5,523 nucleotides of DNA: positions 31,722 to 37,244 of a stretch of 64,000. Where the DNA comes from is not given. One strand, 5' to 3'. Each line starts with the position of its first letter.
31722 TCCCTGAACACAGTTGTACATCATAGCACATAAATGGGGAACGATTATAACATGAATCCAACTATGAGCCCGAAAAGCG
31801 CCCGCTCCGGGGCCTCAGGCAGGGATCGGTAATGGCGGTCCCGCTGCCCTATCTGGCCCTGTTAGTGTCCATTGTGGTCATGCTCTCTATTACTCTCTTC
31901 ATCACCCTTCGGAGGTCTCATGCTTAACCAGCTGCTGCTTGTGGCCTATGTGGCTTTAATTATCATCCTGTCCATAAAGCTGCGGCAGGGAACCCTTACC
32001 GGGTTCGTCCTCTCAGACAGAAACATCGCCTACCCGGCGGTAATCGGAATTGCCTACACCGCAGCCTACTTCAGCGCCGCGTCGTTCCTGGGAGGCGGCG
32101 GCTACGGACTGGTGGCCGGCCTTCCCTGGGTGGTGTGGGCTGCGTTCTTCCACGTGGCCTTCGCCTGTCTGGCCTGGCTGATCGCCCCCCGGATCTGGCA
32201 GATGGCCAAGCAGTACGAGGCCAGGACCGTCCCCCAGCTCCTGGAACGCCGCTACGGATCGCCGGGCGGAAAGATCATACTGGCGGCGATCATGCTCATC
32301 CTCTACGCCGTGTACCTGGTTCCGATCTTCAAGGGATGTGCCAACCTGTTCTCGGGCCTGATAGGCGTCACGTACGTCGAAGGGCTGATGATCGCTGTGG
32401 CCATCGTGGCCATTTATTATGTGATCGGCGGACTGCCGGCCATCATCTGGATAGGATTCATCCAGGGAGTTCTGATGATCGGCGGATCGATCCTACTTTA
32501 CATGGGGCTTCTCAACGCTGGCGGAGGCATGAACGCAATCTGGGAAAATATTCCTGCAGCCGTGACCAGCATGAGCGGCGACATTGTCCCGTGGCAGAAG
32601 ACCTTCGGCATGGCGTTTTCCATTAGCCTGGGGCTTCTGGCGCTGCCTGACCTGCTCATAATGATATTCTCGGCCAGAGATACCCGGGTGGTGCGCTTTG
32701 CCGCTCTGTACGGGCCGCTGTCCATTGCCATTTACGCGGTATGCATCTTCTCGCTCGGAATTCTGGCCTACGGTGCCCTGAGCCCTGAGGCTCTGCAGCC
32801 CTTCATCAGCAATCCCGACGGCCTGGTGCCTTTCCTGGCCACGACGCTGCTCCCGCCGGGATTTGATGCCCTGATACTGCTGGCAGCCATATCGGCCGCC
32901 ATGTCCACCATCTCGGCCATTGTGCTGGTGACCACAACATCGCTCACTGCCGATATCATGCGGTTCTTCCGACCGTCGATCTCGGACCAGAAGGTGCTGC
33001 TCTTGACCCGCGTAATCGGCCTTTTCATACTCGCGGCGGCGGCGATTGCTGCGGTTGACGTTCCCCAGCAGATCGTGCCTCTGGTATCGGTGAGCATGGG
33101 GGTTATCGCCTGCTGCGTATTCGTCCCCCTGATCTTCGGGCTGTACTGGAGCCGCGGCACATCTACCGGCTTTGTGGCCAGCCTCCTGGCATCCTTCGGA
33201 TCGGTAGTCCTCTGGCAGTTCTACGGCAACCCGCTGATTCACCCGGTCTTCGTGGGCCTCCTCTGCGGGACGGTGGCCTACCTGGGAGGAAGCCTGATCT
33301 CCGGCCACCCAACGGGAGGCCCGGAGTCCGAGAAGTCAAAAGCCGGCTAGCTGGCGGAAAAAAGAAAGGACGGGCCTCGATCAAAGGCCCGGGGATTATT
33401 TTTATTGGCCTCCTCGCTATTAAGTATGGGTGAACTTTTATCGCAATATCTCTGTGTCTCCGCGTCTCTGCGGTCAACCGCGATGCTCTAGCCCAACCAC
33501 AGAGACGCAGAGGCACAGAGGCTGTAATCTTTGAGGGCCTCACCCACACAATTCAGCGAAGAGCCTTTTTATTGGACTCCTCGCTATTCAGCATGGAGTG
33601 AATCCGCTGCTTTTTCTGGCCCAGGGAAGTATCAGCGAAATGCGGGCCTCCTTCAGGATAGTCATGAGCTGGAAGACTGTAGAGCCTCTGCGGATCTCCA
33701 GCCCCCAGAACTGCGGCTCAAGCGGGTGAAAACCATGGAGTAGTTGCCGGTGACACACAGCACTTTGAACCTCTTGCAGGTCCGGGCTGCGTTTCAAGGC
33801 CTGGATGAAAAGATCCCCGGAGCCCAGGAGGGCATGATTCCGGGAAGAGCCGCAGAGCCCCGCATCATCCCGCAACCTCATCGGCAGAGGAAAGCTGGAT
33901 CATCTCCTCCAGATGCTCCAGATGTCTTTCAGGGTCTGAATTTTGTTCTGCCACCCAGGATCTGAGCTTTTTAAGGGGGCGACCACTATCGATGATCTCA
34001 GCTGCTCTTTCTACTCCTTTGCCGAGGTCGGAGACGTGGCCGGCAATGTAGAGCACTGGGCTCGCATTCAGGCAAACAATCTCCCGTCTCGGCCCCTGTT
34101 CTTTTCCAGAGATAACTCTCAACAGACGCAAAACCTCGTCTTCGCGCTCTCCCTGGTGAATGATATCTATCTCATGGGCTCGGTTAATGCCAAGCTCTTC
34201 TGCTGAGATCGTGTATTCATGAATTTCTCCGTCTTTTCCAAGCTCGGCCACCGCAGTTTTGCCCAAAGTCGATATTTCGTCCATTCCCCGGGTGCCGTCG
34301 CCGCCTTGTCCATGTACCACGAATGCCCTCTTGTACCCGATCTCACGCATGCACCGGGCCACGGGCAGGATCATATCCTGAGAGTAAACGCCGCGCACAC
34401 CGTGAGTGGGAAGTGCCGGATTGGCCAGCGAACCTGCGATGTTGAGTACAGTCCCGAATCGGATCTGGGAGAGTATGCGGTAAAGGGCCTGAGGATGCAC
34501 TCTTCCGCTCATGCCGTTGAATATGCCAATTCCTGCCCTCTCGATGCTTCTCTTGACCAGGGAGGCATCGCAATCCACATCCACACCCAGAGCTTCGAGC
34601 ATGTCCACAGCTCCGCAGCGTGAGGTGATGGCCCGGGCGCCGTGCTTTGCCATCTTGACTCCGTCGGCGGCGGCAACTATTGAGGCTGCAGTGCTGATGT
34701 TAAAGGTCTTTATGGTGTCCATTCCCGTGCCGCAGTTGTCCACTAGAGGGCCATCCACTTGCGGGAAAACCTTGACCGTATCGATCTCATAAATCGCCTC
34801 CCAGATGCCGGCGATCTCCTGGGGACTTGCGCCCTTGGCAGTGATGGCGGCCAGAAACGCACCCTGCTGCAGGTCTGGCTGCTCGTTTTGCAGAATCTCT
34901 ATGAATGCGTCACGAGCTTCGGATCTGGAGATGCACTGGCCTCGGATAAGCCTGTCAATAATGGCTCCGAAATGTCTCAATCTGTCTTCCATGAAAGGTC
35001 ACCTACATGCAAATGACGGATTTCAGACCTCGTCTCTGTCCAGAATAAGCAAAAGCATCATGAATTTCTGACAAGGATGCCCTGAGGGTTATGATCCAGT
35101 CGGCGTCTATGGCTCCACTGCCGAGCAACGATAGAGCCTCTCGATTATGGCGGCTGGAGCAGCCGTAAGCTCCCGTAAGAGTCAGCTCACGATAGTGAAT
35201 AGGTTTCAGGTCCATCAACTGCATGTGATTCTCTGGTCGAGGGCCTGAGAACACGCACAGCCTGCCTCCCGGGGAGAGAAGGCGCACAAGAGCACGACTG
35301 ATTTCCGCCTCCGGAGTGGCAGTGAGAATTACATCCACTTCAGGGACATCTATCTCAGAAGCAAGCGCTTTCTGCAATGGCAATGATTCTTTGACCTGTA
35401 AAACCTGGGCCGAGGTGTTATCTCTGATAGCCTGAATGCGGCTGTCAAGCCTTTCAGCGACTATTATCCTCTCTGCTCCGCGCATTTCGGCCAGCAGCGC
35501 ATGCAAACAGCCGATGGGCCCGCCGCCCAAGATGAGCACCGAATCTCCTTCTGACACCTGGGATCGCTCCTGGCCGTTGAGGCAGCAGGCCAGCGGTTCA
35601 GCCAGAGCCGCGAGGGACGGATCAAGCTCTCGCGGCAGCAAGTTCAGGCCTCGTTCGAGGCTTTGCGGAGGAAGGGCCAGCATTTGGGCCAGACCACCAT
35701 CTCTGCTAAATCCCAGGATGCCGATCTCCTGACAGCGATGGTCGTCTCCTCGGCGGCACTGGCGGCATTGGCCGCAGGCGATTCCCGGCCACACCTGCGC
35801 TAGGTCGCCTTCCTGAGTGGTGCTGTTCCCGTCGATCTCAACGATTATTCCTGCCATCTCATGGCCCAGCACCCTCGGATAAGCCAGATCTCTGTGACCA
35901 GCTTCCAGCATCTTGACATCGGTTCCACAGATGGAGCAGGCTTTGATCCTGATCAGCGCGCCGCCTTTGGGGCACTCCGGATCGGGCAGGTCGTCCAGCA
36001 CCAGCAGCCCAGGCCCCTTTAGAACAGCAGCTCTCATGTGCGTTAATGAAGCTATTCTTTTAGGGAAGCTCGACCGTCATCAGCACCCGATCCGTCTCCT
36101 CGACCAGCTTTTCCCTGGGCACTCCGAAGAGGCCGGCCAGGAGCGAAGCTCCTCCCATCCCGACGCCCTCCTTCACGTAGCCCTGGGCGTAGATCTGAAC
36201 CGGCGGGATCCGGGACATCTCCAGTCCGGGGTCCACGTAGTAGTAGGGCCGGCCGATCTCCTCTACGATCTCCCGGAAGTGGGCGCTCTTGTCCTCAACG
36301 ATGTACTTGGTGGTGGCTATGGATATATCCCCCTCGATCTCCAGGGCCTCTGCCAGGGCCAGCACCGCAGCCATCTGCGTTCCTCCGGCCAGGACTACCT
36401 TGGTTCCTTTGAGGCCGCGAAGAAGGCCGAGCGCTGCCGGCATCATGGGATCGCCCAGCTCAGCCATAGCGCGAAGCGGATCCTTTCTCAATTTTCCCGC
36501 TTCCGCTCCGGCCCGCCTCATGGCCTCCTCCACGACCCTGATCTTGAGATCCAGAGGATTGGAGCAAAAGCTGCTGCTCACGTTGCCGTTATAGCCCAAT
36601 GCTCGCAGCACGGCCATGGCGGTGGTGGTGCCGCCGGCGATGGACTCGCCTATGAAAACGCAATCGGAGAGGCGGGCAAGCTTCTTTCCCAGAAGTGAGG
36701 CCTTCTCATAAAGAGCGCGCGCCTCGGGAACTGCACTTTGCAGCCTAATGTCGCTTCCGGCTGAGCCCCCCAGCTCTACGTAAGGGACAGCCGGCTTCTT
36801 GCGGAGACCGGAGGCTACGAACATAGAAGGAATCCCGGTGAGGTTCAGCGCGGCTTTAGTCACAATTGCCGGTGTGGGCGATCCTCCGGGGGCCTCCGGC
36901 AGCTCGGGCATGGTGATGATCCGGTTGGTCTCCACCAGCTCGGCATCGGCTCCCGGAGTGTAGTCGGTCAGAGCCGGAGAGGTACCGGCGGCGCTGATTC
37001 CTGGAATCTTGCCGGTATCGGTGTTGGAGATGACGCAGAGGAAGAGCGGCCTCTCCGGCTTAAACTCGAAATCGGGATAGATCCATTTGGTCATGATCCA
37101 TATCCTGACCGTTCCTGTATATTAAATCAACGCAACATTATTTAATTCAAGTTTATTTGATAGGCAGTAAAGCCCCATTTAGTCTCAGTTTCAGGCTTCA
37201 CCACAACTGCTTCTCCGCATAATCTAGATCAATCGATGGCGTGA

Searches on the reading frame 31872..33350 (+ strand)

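Call 49: search_protein_families(library=ncbifam, proteins=[window:31872-33350:+], max_evalue=1e-10)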
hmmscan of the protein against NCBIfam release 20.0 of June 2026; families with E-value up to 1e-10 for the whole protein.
window:31872-33350:+ (492 aa): 7 families
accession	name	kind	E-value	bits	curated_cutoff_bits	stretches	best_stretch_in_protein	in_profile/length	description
TIGR02119.1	panF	equivalog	2.3e-47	162.1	328.05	1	28-477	15-468/471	sodium/pantothenate symporter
TIGR00813.1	sss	superfamily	2.9e-40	138.6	184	1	55-440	10-410/411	sodium/solute symporter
TIGR02121.1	Na_Pro_sym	equivalog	9.3e-31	107.1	515.5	1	24-476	9-468/488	sodium/proline symporter PutP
TIGR03648.1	Na_symport_lg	subfamily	2.2e-26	92.4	320.75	2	327-449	358-481/547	VC_2705 family sodium/solute symporter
NF011948.0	PRK15419.1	equivalog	4.9e-16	58.7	955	1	26-481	15-477/502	sodium/proline symporter PutP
NF058657.1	MncbAcdTpMctC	equivalog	4.3e-15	55.2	670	1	25-448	16-452/527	monocarboxylic acid transporter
NF006903.2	PRK09395.1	subfamily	6e-12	44.7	750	1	59-443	78-473/552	cation/acetate symporter ActP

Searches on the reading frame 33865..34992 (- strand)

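Call 49: search_protein_families(library=ncbifam, proteins=[window:33865-34992:-], max_evalue=1e-10)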
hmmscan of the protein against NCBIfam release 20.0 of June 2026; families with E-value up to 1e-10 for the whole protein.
window:33865-34992:- (375 aa): 9 families
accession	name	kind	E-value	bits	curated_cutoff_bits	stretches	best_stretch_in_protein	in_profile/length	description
TIGR01245.1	trpD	equivalog_domain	5.2e-86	288.9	199.05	1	13-348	2-329/330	anthranilate phosphoribosyltransferase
NF011201.0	PRK14607.1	equivalog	4.6e-73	246.7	670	1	10-351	197-529/534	bifunctional anthranilate synthase component II/anthranilate phosphoribosyltransferase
NF007073.0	PRK09522.1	equivalog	3e-53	181.6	738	1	9-342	201-523/531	bifunctional anthranilate synthase glutamate amidotransferase component TrpG/anthranilate phosphoribosyltransferase TrpD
NF005635.0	PRK07394.1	equivalog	6.2e-16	58.6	287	1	19-347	20-341/348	hypothetical protein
NF006564.0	PRK09071.1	equivalog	4.6e-15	55.4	257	1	19-233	28-239/335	glycosyl transferase family protein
NF003338.0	PRK04350.1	subfamily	1.6e-14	53.2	434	0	12-155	96-234/502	thymidine phosphorylase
TIGR03327.1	AMP_phos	equivalog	5e-14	51.7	535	0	11-158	90-232/500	AMP phosphorylase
TIGR02645.1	ARCH_P_rylase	hypoth_equivalog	3.1e-12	45.7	434.6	0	11-157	89-230/493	putative thymidine phosphorylase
TIGR02644.1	Y_phosphoryl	subfamily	5.8e-12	45.1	409.05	0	22-158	15-149/417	pyrimidine-nucleoside phosphorylase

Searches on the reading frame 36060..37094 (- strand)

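Call 49: search_protein_families(library=ncbifam, proteins=[window:36060-37094:-], max_evalue=1e-10)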
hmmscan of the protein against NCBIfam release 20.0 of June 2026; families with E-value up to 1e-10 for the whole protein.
window:36060-37094:- (344 aa): 8 families
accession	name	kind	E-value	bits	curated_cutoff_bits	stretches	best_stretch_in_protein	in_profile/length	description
NF003372.0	PRK04447.1-5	equivalog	2.2e-129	431.2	306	1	10-339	14-346/350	hypothetical protein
NF003368.0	PRK04447.1-1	equivalog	4e-98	328.7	423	1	16-338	4-329/337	hypothetical protein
TIGR00303.2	TIGR00303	equivalog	1.8e-94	316.7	240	1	15-333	8-332/334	nicotinate mononucleotide-dependent phosphoribosyltransferase CobT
NF003371.0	PRK04447.1-4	equivalog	2.6e-87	293.2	434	1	18-340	6-328/337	hypothetical protein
NF003374.0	PRK04447.1-7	equivalog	2e-64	217.8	522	1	11-330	15-333/349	hypothetical protein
NF003373.0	PRK04447.1-6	equivalog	3.6e-63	213.8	459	1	11-338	18-358/367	hypothetical protein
NF003370.0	PRK04447.1-3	equivalog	5.4e-63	213.1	687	1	18-337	19-335/347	hypothetical protein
NF003369.0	PRK04447.1-2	equivalog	2e-50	171.5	420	1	16-338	39-382/394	hypothetical protein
